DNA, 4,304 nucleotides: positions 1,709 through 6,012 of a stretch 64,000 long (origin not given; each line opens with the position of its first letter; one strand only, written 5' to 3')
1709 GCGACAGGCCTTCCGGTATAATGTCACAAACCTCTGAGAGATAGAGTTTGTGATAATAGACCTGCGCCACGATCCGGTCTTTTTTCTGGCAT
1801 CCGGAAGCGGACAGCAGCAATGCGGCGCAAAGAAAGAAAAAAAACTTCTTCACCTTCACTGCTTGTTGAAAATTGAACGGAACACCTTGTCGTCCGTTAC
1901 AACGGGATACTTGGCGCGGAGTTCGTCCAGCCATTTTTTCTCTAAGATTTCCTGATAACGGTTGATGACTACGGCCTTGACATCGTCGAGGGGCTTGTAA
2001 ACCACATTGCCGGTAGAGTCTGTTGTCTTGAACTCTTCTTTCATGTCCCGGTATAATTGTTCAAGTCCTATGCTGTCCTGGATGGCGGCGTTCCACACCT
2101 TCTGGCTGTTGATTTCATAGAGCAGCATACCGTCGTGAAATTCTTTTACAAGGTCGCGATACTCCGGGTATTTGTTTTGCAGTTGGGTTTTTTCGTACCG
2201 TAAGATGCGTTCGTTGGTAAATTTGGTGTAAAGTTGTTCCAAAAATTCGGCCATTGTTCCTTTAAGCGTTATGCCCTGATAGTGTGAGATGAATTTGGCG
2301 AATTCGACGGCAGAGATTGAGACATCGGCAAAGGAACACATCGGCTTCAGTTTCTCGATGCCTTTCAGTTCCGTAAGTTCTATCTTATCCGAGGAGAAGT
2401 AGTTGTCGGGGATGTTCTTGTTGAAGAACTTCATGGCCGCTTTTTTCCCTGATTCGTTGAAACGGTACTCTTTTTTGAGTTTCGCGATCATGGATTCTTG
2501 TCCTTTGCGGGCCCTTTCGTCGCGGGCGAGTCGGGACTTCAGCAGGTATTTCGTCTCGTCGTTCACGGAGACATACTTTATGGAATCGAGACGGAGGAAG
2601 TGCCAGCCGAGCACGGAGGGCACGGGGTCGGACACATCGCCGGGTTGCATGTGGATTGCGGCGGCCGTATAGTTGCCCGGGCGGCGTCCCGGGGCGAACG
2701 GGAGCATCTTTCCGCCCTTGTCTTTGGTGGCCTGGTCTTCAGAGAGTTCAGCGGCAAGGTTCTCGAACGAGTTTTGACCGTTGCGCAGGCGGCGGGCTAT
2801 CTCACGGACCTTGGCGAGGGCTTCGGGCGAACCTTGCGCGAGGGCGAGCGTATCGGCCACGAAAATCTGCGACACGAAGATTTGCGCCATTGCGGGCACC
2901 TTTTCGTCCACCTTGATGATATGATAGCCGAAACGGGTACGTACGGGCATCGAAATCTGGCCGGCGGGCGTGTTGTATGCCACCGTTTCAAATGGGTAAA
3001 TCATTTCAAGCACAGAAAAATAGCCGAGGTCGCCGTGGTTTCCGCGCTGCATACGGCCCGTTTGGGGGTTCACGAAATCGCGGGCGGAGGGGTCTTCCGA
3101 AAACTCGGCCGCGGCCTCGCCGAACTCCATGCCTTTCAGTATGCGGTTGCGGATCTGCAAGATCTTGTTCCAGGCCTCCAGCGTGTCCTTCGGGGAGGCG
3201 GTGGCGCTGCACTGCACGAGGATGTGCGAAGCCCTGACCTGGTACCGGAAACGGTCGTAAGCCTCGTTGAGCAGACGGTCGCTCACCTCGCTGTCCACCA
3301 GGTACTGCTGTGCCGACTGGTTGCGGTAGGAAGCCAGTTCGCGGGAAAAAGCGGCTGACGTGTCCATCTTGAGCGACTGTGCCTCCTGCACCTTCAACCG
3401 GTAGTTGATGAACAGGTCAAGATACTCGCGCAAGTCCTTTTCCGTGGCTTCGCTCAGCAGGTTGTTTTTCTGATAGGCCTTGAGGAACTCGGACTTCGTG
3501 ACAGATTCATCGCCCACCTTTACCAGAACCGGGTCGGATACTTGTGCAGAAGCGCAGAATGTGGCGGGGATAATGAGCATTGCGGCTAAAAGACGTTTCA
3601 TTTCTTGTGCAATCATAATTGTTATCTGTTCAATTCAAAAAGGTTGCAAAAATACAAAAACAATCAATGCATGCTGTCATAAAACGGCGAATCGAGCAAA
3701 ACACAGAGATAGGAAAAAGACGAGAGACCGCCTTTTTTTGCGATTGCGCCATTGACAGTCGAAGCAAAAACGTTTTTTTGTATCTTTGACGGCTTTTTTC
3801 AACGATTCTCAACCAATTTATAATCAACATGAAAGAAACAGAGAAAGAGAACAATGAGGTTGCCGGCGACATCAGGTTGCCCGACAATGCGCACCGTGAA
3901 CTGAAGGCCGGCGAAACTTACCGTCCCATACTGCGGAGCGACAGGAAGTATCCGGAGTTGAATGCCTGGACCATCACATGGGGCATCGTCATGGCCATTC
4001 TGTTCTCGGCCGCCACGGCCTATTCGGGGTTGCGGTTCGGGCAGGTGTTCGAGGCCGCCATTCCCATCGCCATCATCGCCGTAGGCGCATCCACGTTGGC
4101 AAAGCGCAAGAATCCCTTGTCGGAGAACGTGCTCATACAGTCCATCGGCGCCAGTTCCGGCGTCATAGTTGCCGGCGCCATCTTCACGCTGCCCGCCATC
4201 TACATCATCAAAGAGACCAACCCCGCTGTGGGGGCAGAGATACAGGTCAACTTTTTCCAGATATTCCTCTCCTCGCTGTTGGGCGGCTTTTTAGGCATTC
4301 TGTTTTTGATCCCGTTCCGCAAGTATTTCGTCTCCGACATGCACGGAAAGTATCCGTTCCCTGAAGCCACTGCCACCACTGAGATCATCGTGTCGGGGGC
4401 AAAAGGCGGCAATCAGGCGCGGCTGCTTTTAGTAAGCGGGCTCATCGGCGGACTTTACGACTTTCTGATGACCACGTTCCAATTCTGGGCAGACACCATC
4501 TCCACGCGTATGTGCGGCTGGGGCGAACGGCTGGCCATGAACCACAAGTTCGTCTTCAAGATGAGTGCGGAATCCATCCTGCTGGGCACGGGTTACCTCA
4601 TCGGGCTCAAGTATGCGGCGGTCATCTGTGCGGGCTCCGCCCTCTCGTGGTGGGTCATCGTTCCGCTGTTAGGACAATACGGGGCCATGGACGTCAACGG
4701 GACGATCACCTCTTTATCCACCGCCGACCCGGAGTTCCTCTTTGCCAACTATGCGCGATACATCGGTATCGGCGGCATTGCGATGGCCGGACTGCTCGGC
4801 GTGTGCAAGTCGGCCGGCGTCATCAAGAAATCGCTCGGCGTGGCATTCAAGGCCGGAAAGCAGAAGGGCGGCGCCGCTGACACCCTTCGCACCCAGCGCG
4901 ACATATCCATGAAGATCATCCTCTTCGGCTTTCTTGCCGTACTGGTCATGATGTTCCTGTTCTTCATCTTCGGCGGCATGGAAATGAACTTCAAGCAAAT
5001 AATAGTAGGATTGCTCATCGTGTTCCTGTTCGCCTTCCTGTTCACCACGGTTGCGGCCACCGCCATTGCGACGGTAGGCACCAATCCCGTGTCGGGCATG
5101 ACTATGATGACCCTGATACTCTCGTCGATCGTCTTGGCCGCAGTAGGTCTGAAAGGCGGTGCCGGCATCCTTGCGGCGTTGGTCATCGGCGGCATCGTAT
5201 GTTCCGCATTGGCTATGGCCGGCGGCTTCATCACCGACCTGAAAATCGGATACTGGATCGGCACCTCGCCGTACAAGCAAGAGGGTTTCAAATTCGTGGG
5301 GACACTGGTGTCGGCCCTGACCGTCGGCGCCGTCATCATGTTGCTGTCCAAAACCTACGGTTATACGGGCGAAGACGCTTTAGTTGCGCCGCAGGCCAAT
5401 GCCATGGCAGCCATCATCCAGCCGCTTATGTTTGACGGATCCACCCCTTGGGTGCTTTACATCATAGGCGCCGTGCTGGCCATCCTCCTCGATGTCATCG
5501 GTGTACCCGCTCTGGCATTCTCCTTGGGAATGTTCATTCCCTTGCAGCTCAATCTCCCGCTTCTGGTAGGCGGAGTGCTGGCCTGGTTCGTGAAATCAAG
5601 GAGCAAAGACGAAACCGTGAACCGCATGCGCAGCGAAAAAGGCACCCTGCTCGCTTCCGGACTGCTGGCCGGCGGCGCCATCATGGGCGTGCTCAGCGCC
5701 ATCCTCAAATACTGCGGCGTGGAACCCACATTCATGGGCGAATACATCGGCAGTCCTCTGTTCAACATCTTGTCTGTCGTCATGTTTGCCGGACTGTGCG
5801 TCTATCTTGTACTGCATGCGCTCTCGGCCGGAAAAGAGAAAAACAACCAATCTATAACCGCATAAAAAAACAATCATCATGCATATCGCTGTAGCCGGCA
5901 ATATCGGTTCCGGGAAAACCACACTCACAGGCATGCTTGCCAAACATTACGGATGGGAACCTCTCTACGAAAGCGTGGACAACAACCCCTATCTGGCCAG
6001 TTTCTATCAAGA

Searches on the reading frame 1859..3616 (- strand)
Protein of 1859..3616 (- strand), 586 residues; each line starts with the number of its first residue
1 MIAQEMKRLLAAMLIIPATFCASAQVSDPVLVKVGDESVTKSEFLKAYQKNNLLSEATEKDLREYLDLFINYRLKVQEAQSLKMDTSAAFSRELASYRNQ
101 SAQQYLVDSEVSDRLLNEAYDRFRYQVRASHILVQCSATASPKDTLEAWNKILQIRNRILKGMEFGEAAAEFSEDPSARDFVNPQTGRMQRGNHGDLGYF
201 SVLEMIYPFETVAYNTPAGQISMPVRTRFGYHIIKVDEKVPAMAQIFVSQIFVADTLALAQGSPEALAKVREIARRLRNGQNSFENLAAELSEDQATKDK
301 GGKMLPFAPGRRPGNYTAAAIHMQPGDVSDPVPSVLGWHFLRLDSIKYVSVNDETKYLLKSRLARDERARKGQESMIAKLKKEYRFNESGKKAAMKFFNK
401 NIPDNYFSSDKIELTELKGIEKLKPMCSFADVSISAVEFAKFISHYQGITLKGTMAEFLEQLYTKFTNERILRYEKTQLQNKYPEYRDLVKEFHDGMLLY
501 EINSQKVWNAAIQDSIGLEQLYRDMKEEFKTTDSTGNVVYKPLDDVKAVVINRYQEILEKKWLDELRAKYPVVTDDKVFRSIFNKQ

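Call 51: search_protein_families(library=pfam, proteins=[window:1859-3616:-], max_evalue=0.00001)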
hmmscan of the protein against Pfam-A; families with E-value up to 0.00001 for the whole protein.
window:1859-3616:- (586 aa): 3 families
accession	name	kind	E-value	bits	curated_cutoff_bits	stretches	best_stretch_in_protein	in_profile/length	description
PF00639.27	Rotamase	-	1e-35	123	21.7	2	131-237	1-96/97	PPIC-type PPIASE domain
PF13616.12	Rotamase_3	-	4.7e-31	108.2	22.5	2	126-239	15-115/116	PPIC-type PPIASE domain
PF13145.12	Rotamase_2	-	2.3e-12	48.2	27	0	275-348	40-110/121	PPIC-type PPIASE domain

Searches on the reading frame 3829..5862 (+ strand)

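Call 51: search_protein_families(library=pfam, proteins=[window:3829-5862:+], max_evalue=0.00001)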
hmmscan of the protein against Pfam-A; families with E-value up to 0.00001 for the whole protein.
window:3829-5862:+ (678 aa): 1 family
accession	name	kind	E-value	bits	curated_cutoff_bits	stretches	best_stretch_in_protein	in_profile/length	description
PF03169.20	OPT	-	3.9e-101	340.1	25.8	1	44-626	2-622/623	OPT oligopeptide transporter protein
